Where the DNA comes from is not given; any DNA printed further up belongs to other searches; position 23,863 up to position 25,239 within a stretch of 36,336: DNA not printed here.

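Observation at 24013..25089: AlkZ-like (Q-x-Q) DNA glycosylase: possible self-resistance marker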

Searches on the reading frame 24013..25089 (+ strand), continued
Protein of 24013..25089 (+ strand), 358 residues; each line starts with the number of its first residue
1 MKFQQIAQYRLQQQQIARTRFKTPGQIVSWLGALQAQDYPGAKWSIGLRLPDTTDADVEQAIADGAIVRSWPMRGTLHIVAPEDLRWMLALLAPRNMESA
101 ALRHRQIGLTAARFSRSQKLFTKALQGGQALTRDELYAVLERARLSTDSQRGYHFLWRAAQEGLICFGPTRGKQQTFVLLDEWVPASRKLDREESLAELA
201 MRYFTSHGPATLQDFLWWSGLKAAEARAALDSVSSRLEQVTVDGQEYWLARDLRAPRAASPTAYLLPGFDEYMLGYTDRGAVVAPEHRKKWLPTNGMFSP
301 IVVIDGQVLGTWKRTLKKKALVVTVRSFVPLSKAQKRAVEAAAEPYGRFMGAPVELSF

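Call 39: search_protein_families(library=pfam, alignment_id=A2, max_evalue=0.00001)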
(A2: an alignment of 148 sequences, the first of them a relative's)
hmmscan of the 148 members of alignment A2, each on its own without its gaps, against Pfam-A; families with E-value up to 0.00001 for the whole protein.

A. member 1, L001:8389-8826:+ (146 aa): 1 family
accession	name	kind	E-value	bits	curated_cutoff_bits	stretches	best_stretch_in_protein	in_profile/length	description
PF00903.31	Glyoxalase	-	7.5e-11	42.9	20.6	1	12-127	2-118/121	Glyoxalase/Bleomycin resistance protein/Dioxygenase superfamily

B. families by the number of members that match (of 148 scanned): 137 families (the first 25 are shown)
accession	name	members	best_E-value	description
PF12867.12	DinB_2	5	4.3e-11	DinB superfamily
PF06224.18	AlkZ-like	4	6e-69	DNA glycosylase AlkZ-like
PF00903.31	Glyoxalase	4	4.4e-18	Glyoxalase/Bleomycin resistance protein/Dioxygenase superfamily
PF00557.29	Peptidase_M24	3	2.1e-44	Metallopeptidase family M24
PF05721.19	PhyH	3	4.2e-41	Phytanoyl-CoA dioxygenase (PhyH)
PF07796.16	DUF1638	3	1e-39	Protein of unknown function (DUF1638)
PF13280.12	WYL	3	2.3e-19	WYL domain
PF01467.32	CTP_transf_like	3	3.8e-19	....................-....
PF02779.29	Transket_pyr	2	2.5e-43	Transketolase, pyrimidine binding domain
PF19654.4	DUF6157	2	2.7e-42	Family of unknown function (DUF6157)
PF02780.25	Transketolase_C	2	1.3e-40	Transketolase, C-terminal domain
PF00005.33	ABC_tran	2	3e-37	ABC transporter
PF02518.31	HATPase_c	2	2.5e-30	Histidine kinase-, DNA gyrase B-, and HSP90-like ATPase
PF00072.30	Response_reg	2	2.3e-28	Response regulator receiver domain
PF05163.17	DinB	2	5.8e-25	DinB family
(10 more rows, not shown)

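Call 40: predict_structure(alignment_id=A1)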
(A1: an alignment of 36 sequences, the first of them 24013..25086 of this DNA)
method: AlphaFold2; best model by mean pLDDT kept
length: 358 residues; sequences in the alignment: 36
mean_pLDDT: 89.3   pTM: 0.86
mean pLDDT of the five models: 89.3, 89.2, 89.0, 88.3, 84.8
residues with pLDDT >= 90: 226; 70-90: 111; 50-70: 21; < 50: 0
segments of 3 or more residues with pLDDT < 50: none
pLDDT, mean of each block of 10 residues (from residue 1): 85 89 95 83 88 92 94 87 94 91 93 97 97 98 95 96 95 93 86 96 92 89 96 96 91 74 82 63 80 66 88 87 92 94 90 92
secondary structure, 60 per line:
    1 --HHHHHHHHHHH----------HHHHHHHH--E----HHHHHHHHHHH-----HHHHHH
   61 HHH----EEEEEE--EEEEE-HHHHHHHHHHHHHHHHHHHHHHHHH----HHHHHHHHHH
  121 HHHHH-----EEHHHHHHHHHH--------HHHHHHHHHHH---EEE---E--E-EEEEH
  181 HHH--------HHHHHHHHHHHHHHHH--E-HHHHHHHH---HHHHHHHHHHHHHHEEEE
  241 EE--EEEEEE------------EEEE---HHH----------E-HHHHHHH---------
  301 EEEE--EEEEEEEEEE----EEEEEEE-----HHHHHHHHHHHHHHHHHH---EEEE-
elements in order: H3-13 H24-31 H39-49 H55-63 E68-73 E76-80 H82-106 H111-125 H133-142 H151-161 E165-167 E176-179 H180-183 H192-207 H212-219 H223-236 E237-242 E245-250 E263-266 H285-291 E301-304 E307-316 E321-327 H333-350 E354-357

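Call 43: search_protein_families(library=pfam, alignment_id=A3, max_evalue=0.00001)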
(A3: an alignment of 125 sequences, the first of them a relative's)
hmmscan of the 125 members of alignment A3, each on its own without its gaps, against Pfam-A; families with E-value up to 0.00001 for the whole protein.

A. member 1, L044:11301-11603:+ (101 aa): 0 families

B. families by the number of members that match (of 125 scanned): 134 families (the first 25 are shown)
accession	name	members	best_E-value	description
PF02547.20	Queuosine_synth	3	3.6e-125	Queuosine biosynthesis protein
PF01128.25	IspD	3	1.2e-54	2-C-methyl-D-erythritol 4-phosphate cytidylyltransferase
PF00326.27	Peptidase_S9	3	5.1e-33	Prolyl oligopeptidase family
PF08279.18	HTH_11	3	7.1e-16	HTH domain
PF12804.13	NTP_transf_3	3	3e-11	MobA-like NTP transferase domain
PF19187.6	HTH_PafC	3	1.1e-08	PafC helix-turn-helix domain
PF01011.28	PQQ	2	3.5e-228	Glucose/ethanol/alcohol dehydrogenase, beta-propeller domain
PF00930.27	DPPIV_N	2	3.7e-43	Dipeptidyl peptidase IV (DPP IV) N-terminal region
PF13360.13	PQQ_2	2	7.1e-37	Outer membrane protein assembly factor BamB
PF07494.17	Reg_prop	2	1.9e-33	Two component regulator propeller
PF13280.12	WYL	2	5.6e-24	WYL domain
PF02518.31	HATPase_c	2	1.4e-23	Histidine kinase-, DNA gyrase B-, and HSP90-like ATPase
PF12867.12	DinB_2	2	8.5e-21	DinB superfamily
PF05163.17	DinB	2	3.3e-19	DinB family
PF13570.13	Beta-prop_ACSF4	2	5.8e-15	Beta-alanine-activating enzyme, beta-propeller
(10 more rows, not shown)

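Call 44: fold_search(model_id=the predicted structure, library=pdb)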
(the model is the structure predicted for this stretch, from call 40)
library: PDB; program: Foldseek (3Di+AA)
matches with E <= 10: 1060; with E <= 0.001: 6
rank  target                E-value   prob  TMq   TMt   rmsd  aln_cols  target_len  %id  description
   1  5uuj                  4.7e-22  1.00  0.80  0.77   4.0       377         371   28  Streptomyces sahachiroi DNA glycosylase AlkZ (released 2017-04-12)
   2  9zd6_A                7.3e-13  1.00  0.75  0.69   5.1       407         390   17  Bacterial interstrand DNA crosslink glycosylase AlkX/YcaQ bound to DNA (released 2026-01-14)
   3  9zd6_B                3.2e-12  1.00  0.73  0.70   4.9       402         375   16  Bacterial interstrand DNA crosslink glycosylase AlkX/YcaQ bound to DNA (released 2026-01-14)
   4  7lhl_A                1.9e-06  1.00  0.51  0.35   7.9       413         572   15  cryo-EM structure of Mycobacterium smegmatis Lhr helicase C-terminal domain (released 2021-04-07)
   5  7lhl_D                8.3e-06  1.00  0.52  0.35   8.1       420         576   13  cryo-EM structure of Mycobacterium smegmatis Lhr helicase C-terminal domain (released 2021-04-07)
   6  7lhl_B                1.7e-05  1.00  0.52  0.35   7.6       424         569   14  cryo-EM structure of Mycobacterium smegmatis Lhr helicase C-terminal domain (released 2021-04-07)
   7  3lmm_B                1.5e-03  0.93  0.18  0.12  17.4       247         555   13  Crystal Structure of the DIP2311 protein from Corynebacterium diphtheriae, Northeast Structural Genomics Consortium Ta (released 2010-02-16)
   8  3lmm_D                6.2e-03  0.82  0.18  0.12  16.8       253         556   12  Crystal Structure of the DIP2311 protein from Corynebacterium diphtheriae, Northeast Structural Genomics Consortium Ta (released 2010-02-16)
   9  1lva                  6.9e-03  0.66  0.15  0.19  21.6       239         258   17  Crystal structure of a C-terminal fragment of Moorella thermoacetica elongation factor SelB (released 2002-08-21)
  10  8iue_P                2.0e-02  0.93  0.16  0.19   9.3       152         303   12  RNA polymerase III pre-initiation complex melting complex 1 (released 2023-05-24)
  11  9gc3_A                4.0e-02  0.85  0.16  0.12  14.1       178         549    9  yeast TFIIIC TauB subcomplex bound to a tRNA gene (released 2024-11-27)
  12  6h1c_B                5.7e-02  1.00  0.17  0.42   6.0        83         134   18  Structure of Ferric uptake regulator from Pseudomonas aeruginosa with manganese. (released 2019-07-31)
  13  5afq_B                5.7e-02  0.54  0.22  0.19  17.2       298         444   13  Crystal structure of RPC62 - RPC32 beta (released 2015-10-07)
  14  2uwm_A                6.4e-02  0.75  0.14  0.24  13.5       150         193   11  C-TERMINAL DOMAIN(WH2-WH4) OF ELONGATION FACTOR SELB IN COMPLEX WITH SECIS RNA (released 2007-05-08)
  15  1u5t_B                7.1e-02  0.72  0.15  0.29  12.9       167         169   10  Structure of the ESCRT-II endosomal trafficking complex (released 2004-09-21)
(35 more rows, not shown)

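Call 49: search_protein_families(library=phrogs, proteins=[window:24013-25089:+], max_evalue=0.01)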
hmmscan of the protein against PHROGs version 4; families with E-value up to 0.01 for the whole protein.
window:24013-25089:+ (358 aa): 0 families

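Call 50: find_encoding_contigs(protein=P0002, flank=5000, max_places=3)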
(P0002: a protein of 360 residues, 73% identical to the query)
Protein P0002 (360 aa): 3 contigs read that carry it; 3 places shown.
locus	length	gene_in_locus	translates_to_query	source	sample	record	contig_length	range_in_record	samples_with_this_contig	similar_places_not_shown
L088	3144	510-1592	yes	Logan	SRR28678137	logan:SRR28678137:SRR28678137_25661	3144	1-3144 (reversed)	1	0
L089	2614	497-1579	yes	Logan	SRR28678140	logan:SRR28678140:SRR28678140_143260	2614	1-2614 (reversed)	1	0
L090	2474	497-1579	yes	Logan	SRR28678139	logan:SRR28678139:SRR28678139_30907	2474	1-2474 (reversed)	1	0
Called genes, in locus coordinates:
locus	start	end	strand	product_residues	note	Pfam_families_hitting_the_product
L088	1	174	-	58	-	?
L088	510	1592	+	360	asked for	PF06224:AlkZ-like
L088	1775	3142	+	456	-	?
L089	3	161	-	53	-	?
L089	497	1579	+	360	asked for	PF06224:AlkZ-like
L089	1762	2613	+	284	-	?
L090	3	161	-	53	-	?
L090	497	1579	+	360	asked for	PF06224:AlkZ-like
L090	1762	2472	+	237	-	?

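Call 51: find_encoding_contigs(protein=P0003, flank=5000, max_places=2)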
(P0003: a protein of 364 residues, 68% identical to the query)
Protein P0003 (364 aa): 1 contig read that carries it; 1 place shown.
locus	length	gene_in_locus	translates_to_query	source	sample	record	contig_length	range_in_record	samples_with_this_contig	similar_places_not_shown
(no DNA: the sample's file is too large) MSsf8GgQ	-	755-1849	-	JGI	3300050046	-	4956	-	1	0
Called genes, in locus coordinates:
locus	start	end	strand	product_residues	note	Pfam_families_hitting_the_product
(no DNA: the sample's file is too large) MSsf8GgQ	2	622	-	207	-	?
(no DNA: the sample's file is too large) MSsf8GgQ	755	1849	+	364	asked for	PF06224:AlkZ-like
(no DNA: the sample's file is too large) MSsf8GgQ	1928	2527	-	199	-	PF06736:TMEM175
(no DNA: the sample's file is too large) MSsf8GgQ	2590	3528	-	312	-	PF00392:GntR, PF00440:TetR_N (weak), PF02909:TetR_C_1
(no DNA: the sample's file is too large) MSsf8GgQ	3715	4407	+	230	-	PF01494:FAD_binding_3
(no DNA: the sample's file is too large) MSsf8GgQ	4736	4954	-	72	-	?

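Call 83: search_protein_families(library=pfam, proteins=[L001:6674-7255:+, L001:7399-8379:+, L001:8389-8826:+, L001:8877-10001:+, L001:11115-11672:+, L001:11883-12356:+, L001:12369-12815:+, L001:12862-15465:+, L003:7702-8889:+, L003:8910-9974:+], max_evalue=0.001)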
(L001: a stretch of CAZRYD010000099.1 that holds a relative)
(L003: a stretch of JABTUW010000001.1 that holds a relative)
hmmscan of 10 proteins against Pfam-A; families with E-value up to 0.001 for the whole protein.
L001:6674-7255:+ (194 aa): 7 families
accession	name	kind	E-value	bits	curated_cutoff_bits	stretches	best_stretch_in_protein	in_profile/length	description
PF13649.12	Methyltransf_25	-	3.3e-10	40.9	27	1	39-137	3-97/97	Methyltransferase domain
PF13847.12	Methyltransf_31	-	3.6e-10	40.1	27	1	36-147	6-115/145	Methyltransferase domain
PF08242.18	Methyltransf_12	-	5.2e-10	40.4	30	1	39-139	2-98/98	Methyltransferase domain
PF08241.18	Methyltransf_11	-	8.1e-10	39.6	21.2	1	39-141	2-95/95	Methyltransferase domain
PF05175.20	MTS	-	5.3e-09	36.4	23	1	33-144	31-141/170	Methyltransferase small domain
PF13489.12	Methyltransf_23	-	1.4e-05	25.3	27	1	31-188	20-153/164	Methyltransferase domain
PF00891.24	Methyltransf_2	-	0.00011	22.1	22.3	1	38-148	67-171/210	O-methyltransferase domain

L001:7399-8379:+ (327 aa): 6 families
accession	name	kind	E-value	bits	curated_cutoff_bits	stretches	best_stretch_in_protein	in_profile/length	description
PF13280.12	WYL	-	2e-21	76.2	21.8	1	142-210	1-69/70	WYL domain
PF25583.1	WCX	-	2.1e-17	63.7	23.9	1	237-313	2-76/76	WCX domain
PF08279.18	HTH_11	-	6.5e-13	48.8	25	1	9-61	3-54/55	HTH domain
PF19187.6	HTH_PafC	-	1.4e-08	35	32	0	6-52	4-50/115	PafC helix-turn-helix domain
PF02082.26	Rrf2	-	1.2e-05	25.9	30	1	5-65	8-67/132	Iron-dependent Transcriptional regulator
PF13412.12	HTH_24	-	0.00047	20.1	21.9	1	14-48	11-45/48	Winged helix-turn-helix DNA-binding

L001:8389-8826:+ (146 aa): 1 family
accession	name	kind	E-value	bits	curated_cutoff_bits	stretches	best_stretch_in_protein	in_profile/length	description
PF00903.31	Glyoxalase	-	7.5e-11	42.9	20.6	1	12-127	2-118/121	Glyoxalase/Bleomycin resistance protein/Dioxygenase superfamily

L001:8877-10001:+ (375 aa): 1 family
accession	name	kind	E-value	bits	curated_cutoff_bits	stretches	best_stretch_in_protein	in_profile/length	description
PF06224.18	AlkZ-like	-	1.9e-68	232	25.9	1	28-349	1-329/329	DNA glycosylase AlkZ-like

L001:11115-11672:+ (186 aa): 1 family
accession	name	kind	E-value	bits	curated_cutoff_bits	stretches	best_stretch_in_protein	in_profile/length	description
PF17648.7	Luciferase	-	4.2e-23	81.7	23.7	1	93-154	1-62/63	Luciferase domain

L001:11883-12356:+ (158 aa): 1 family
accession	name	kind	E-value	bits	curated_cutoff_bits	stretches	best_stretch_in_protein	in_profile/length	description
PF12867.12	DinB_2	-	1.1e-06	29.5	24.8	1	20-146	5-127/128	DinB superfamily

L001:12369-12815:+ (149 aa): 2 families
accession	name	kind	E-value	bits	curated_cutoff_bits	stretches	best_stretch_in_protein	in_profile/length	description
PF00293.34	NUDIX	-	1.7e-19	70.6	21.1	1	16-129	4-121/134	NUDIX domain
PF14815.12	NUDIX_4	-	9.2e-08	32.3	35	1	20-95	3-73/113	NUDIX domain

L001:12862-15465:+ (868 aa): 6 families
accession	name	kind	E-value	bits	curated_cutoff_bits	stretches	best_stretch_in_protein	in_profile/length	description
PF00270.35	DEAD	-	4.2e-29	101.9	26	1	58-247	2-165/167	DEAD/DEAH box helicase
PF09369.15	MZB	-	1.6e-20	74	24.2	1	765-844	2-80/80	MrfA Zn-binding domain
PF01844.29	HNH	-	1.9e-10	41.2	21.4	1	705-751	1-44/47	HNH endonuclease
PF00271.37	Helicase_C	-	4.5e-10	40.2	23.5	1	304-421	13-109/110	Helicase conserved C-terminal domain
PF22982.3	WHD_HRQ1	-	1.9e-08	35.6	27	1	457-529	1-70/70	ATP-dependent helicase HRQ1, winged helix domain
PF04851.21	ResIII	-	3.1e-06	27.6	22.5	1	60-220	8-147/164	Type III restriction enzyme, res subunit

L003:7702-8889:+ (396 aa): 2 families
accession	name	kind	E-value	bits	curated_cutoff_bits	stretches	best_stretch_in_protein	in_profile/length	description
PF06441.18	EHN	-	3.1e-41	140.4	22.8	1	3-108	1-107/107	Epoxide hydrolase N terminus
PF00561.26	Abhydrolase_1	-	2.8e-11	44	25.8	1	94-233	2-133/245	alpha/beta hydrolase fold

L003:8910-9974:+ (355 aa): 1 family
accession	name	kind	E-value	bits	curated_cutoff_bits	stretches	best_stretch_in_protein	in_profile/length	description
PF06224.18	AlkZ-like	-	6e-69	233.6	25.9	1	29-347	1-329/329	DNA glycosylase AlkZ-like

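Call 93: search_dna_similar(query=window:24013-25086:+, collection=plasmids, mode=protein, max_evalue=1e-10, max_rows=15)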
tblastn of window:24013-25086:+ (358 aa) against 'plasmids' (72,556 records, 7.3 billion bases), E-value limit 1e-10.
Records with a match: 24; places in all: 26; records where one place covers at least 80% of the query: 21.
Best place of each record, by identity: <60% 24.
By first word of the organism name: Streptomyces 10; Listeria 2; Hymenobacter 1; Haladaptatus 1; Chondrinema 1; Parabacteroides 1; Natrinema 1; Nonomuraea 1; Phocaeicola 1; Embleya 1; and 4 more.
By predicted mobility (MOB-suite, as given by PLSDB): non-mobilizable 19; mobilizable 5.
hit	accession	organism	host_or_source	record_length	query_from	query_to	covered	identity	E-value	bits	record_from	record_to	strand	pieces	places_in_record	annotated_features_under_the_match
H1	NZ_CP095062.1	Hymenobacter volaticus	single cell,air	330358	24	351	92%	45.8%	2e-89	300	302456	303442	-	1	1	winged helix DNA-binding domain-containing protein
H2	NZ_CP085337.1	Haladaptatus halobius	cell culture,saline soil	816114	21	357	94%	39.8%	9e-71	246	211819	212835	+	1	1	winged helix DNA-binding domain-containing protein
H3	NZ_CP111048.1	Chondrinema litorale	Seaweed,red alga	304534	20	354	94%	39.1%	2e-80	274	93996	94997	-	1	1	winged helix DNA-binding domain-containing protein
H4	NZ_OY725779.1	Parabacteroides distasonis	-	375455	20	349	92%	37.5%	1e-69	243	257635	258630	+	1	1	winged helix DNA-binding domain-containing protein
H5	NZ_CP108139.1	Streptomyces sp. NBC_00184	-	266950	19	358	95%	35.1%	5e-40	157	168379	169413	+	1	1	winged helix DNA-binding domain-containing protein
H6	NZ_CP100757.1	Natrinema gelatinilyticum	marine sediment,sediment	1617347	27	355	92%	35.5%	1e-45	174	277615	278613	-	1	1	record has no annotation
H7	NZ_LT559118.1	Nonomuraea gerenzanensis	-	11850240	23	328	85%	37.7%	3e-40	158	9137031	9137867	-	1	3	none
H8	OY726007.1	Phocaeicola massiliensis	-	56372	21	351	92%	34.5%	2e-55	202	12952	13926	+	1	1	record has no annotation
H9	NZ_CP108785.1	Embleya sp. NBC_00888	-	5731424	33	341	86%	36.1%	4e-41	161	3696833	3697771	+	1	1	none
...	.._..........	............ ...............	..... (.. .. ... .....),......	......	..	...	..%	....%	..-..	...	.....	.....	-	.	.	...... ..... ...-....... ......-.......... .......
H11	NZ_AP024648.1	Arthrobacter sp. StoSoilB13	-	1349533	33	356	91%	33.6%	2e-46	176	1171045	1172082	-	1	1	record has no annotation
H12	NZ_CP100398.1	Streptomyces rimosus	pure culture,mutant of Streptomyces ...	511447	24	358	94%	30.2%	1e-27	121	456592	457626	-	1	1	winged helix DNA-binding domain-containing protein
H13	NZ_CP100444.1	Streptomyces rimosus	pure culture,OTC cluster deletion ...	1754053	24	358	94%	30.2%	1e-27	121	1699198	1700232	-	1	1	record has no annotation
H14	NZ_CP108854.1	Streptomyces sp. NBC_00841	-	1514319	24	358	94%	28.7%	2e-22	106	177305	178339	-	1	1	record has no annotation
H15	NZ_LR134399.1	Listeria monocytogenes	Homo sapiens,Vein blood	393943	20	321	84%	30.7%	3e-39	155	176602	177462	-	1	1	winged helix DNA-binding domain-containing protein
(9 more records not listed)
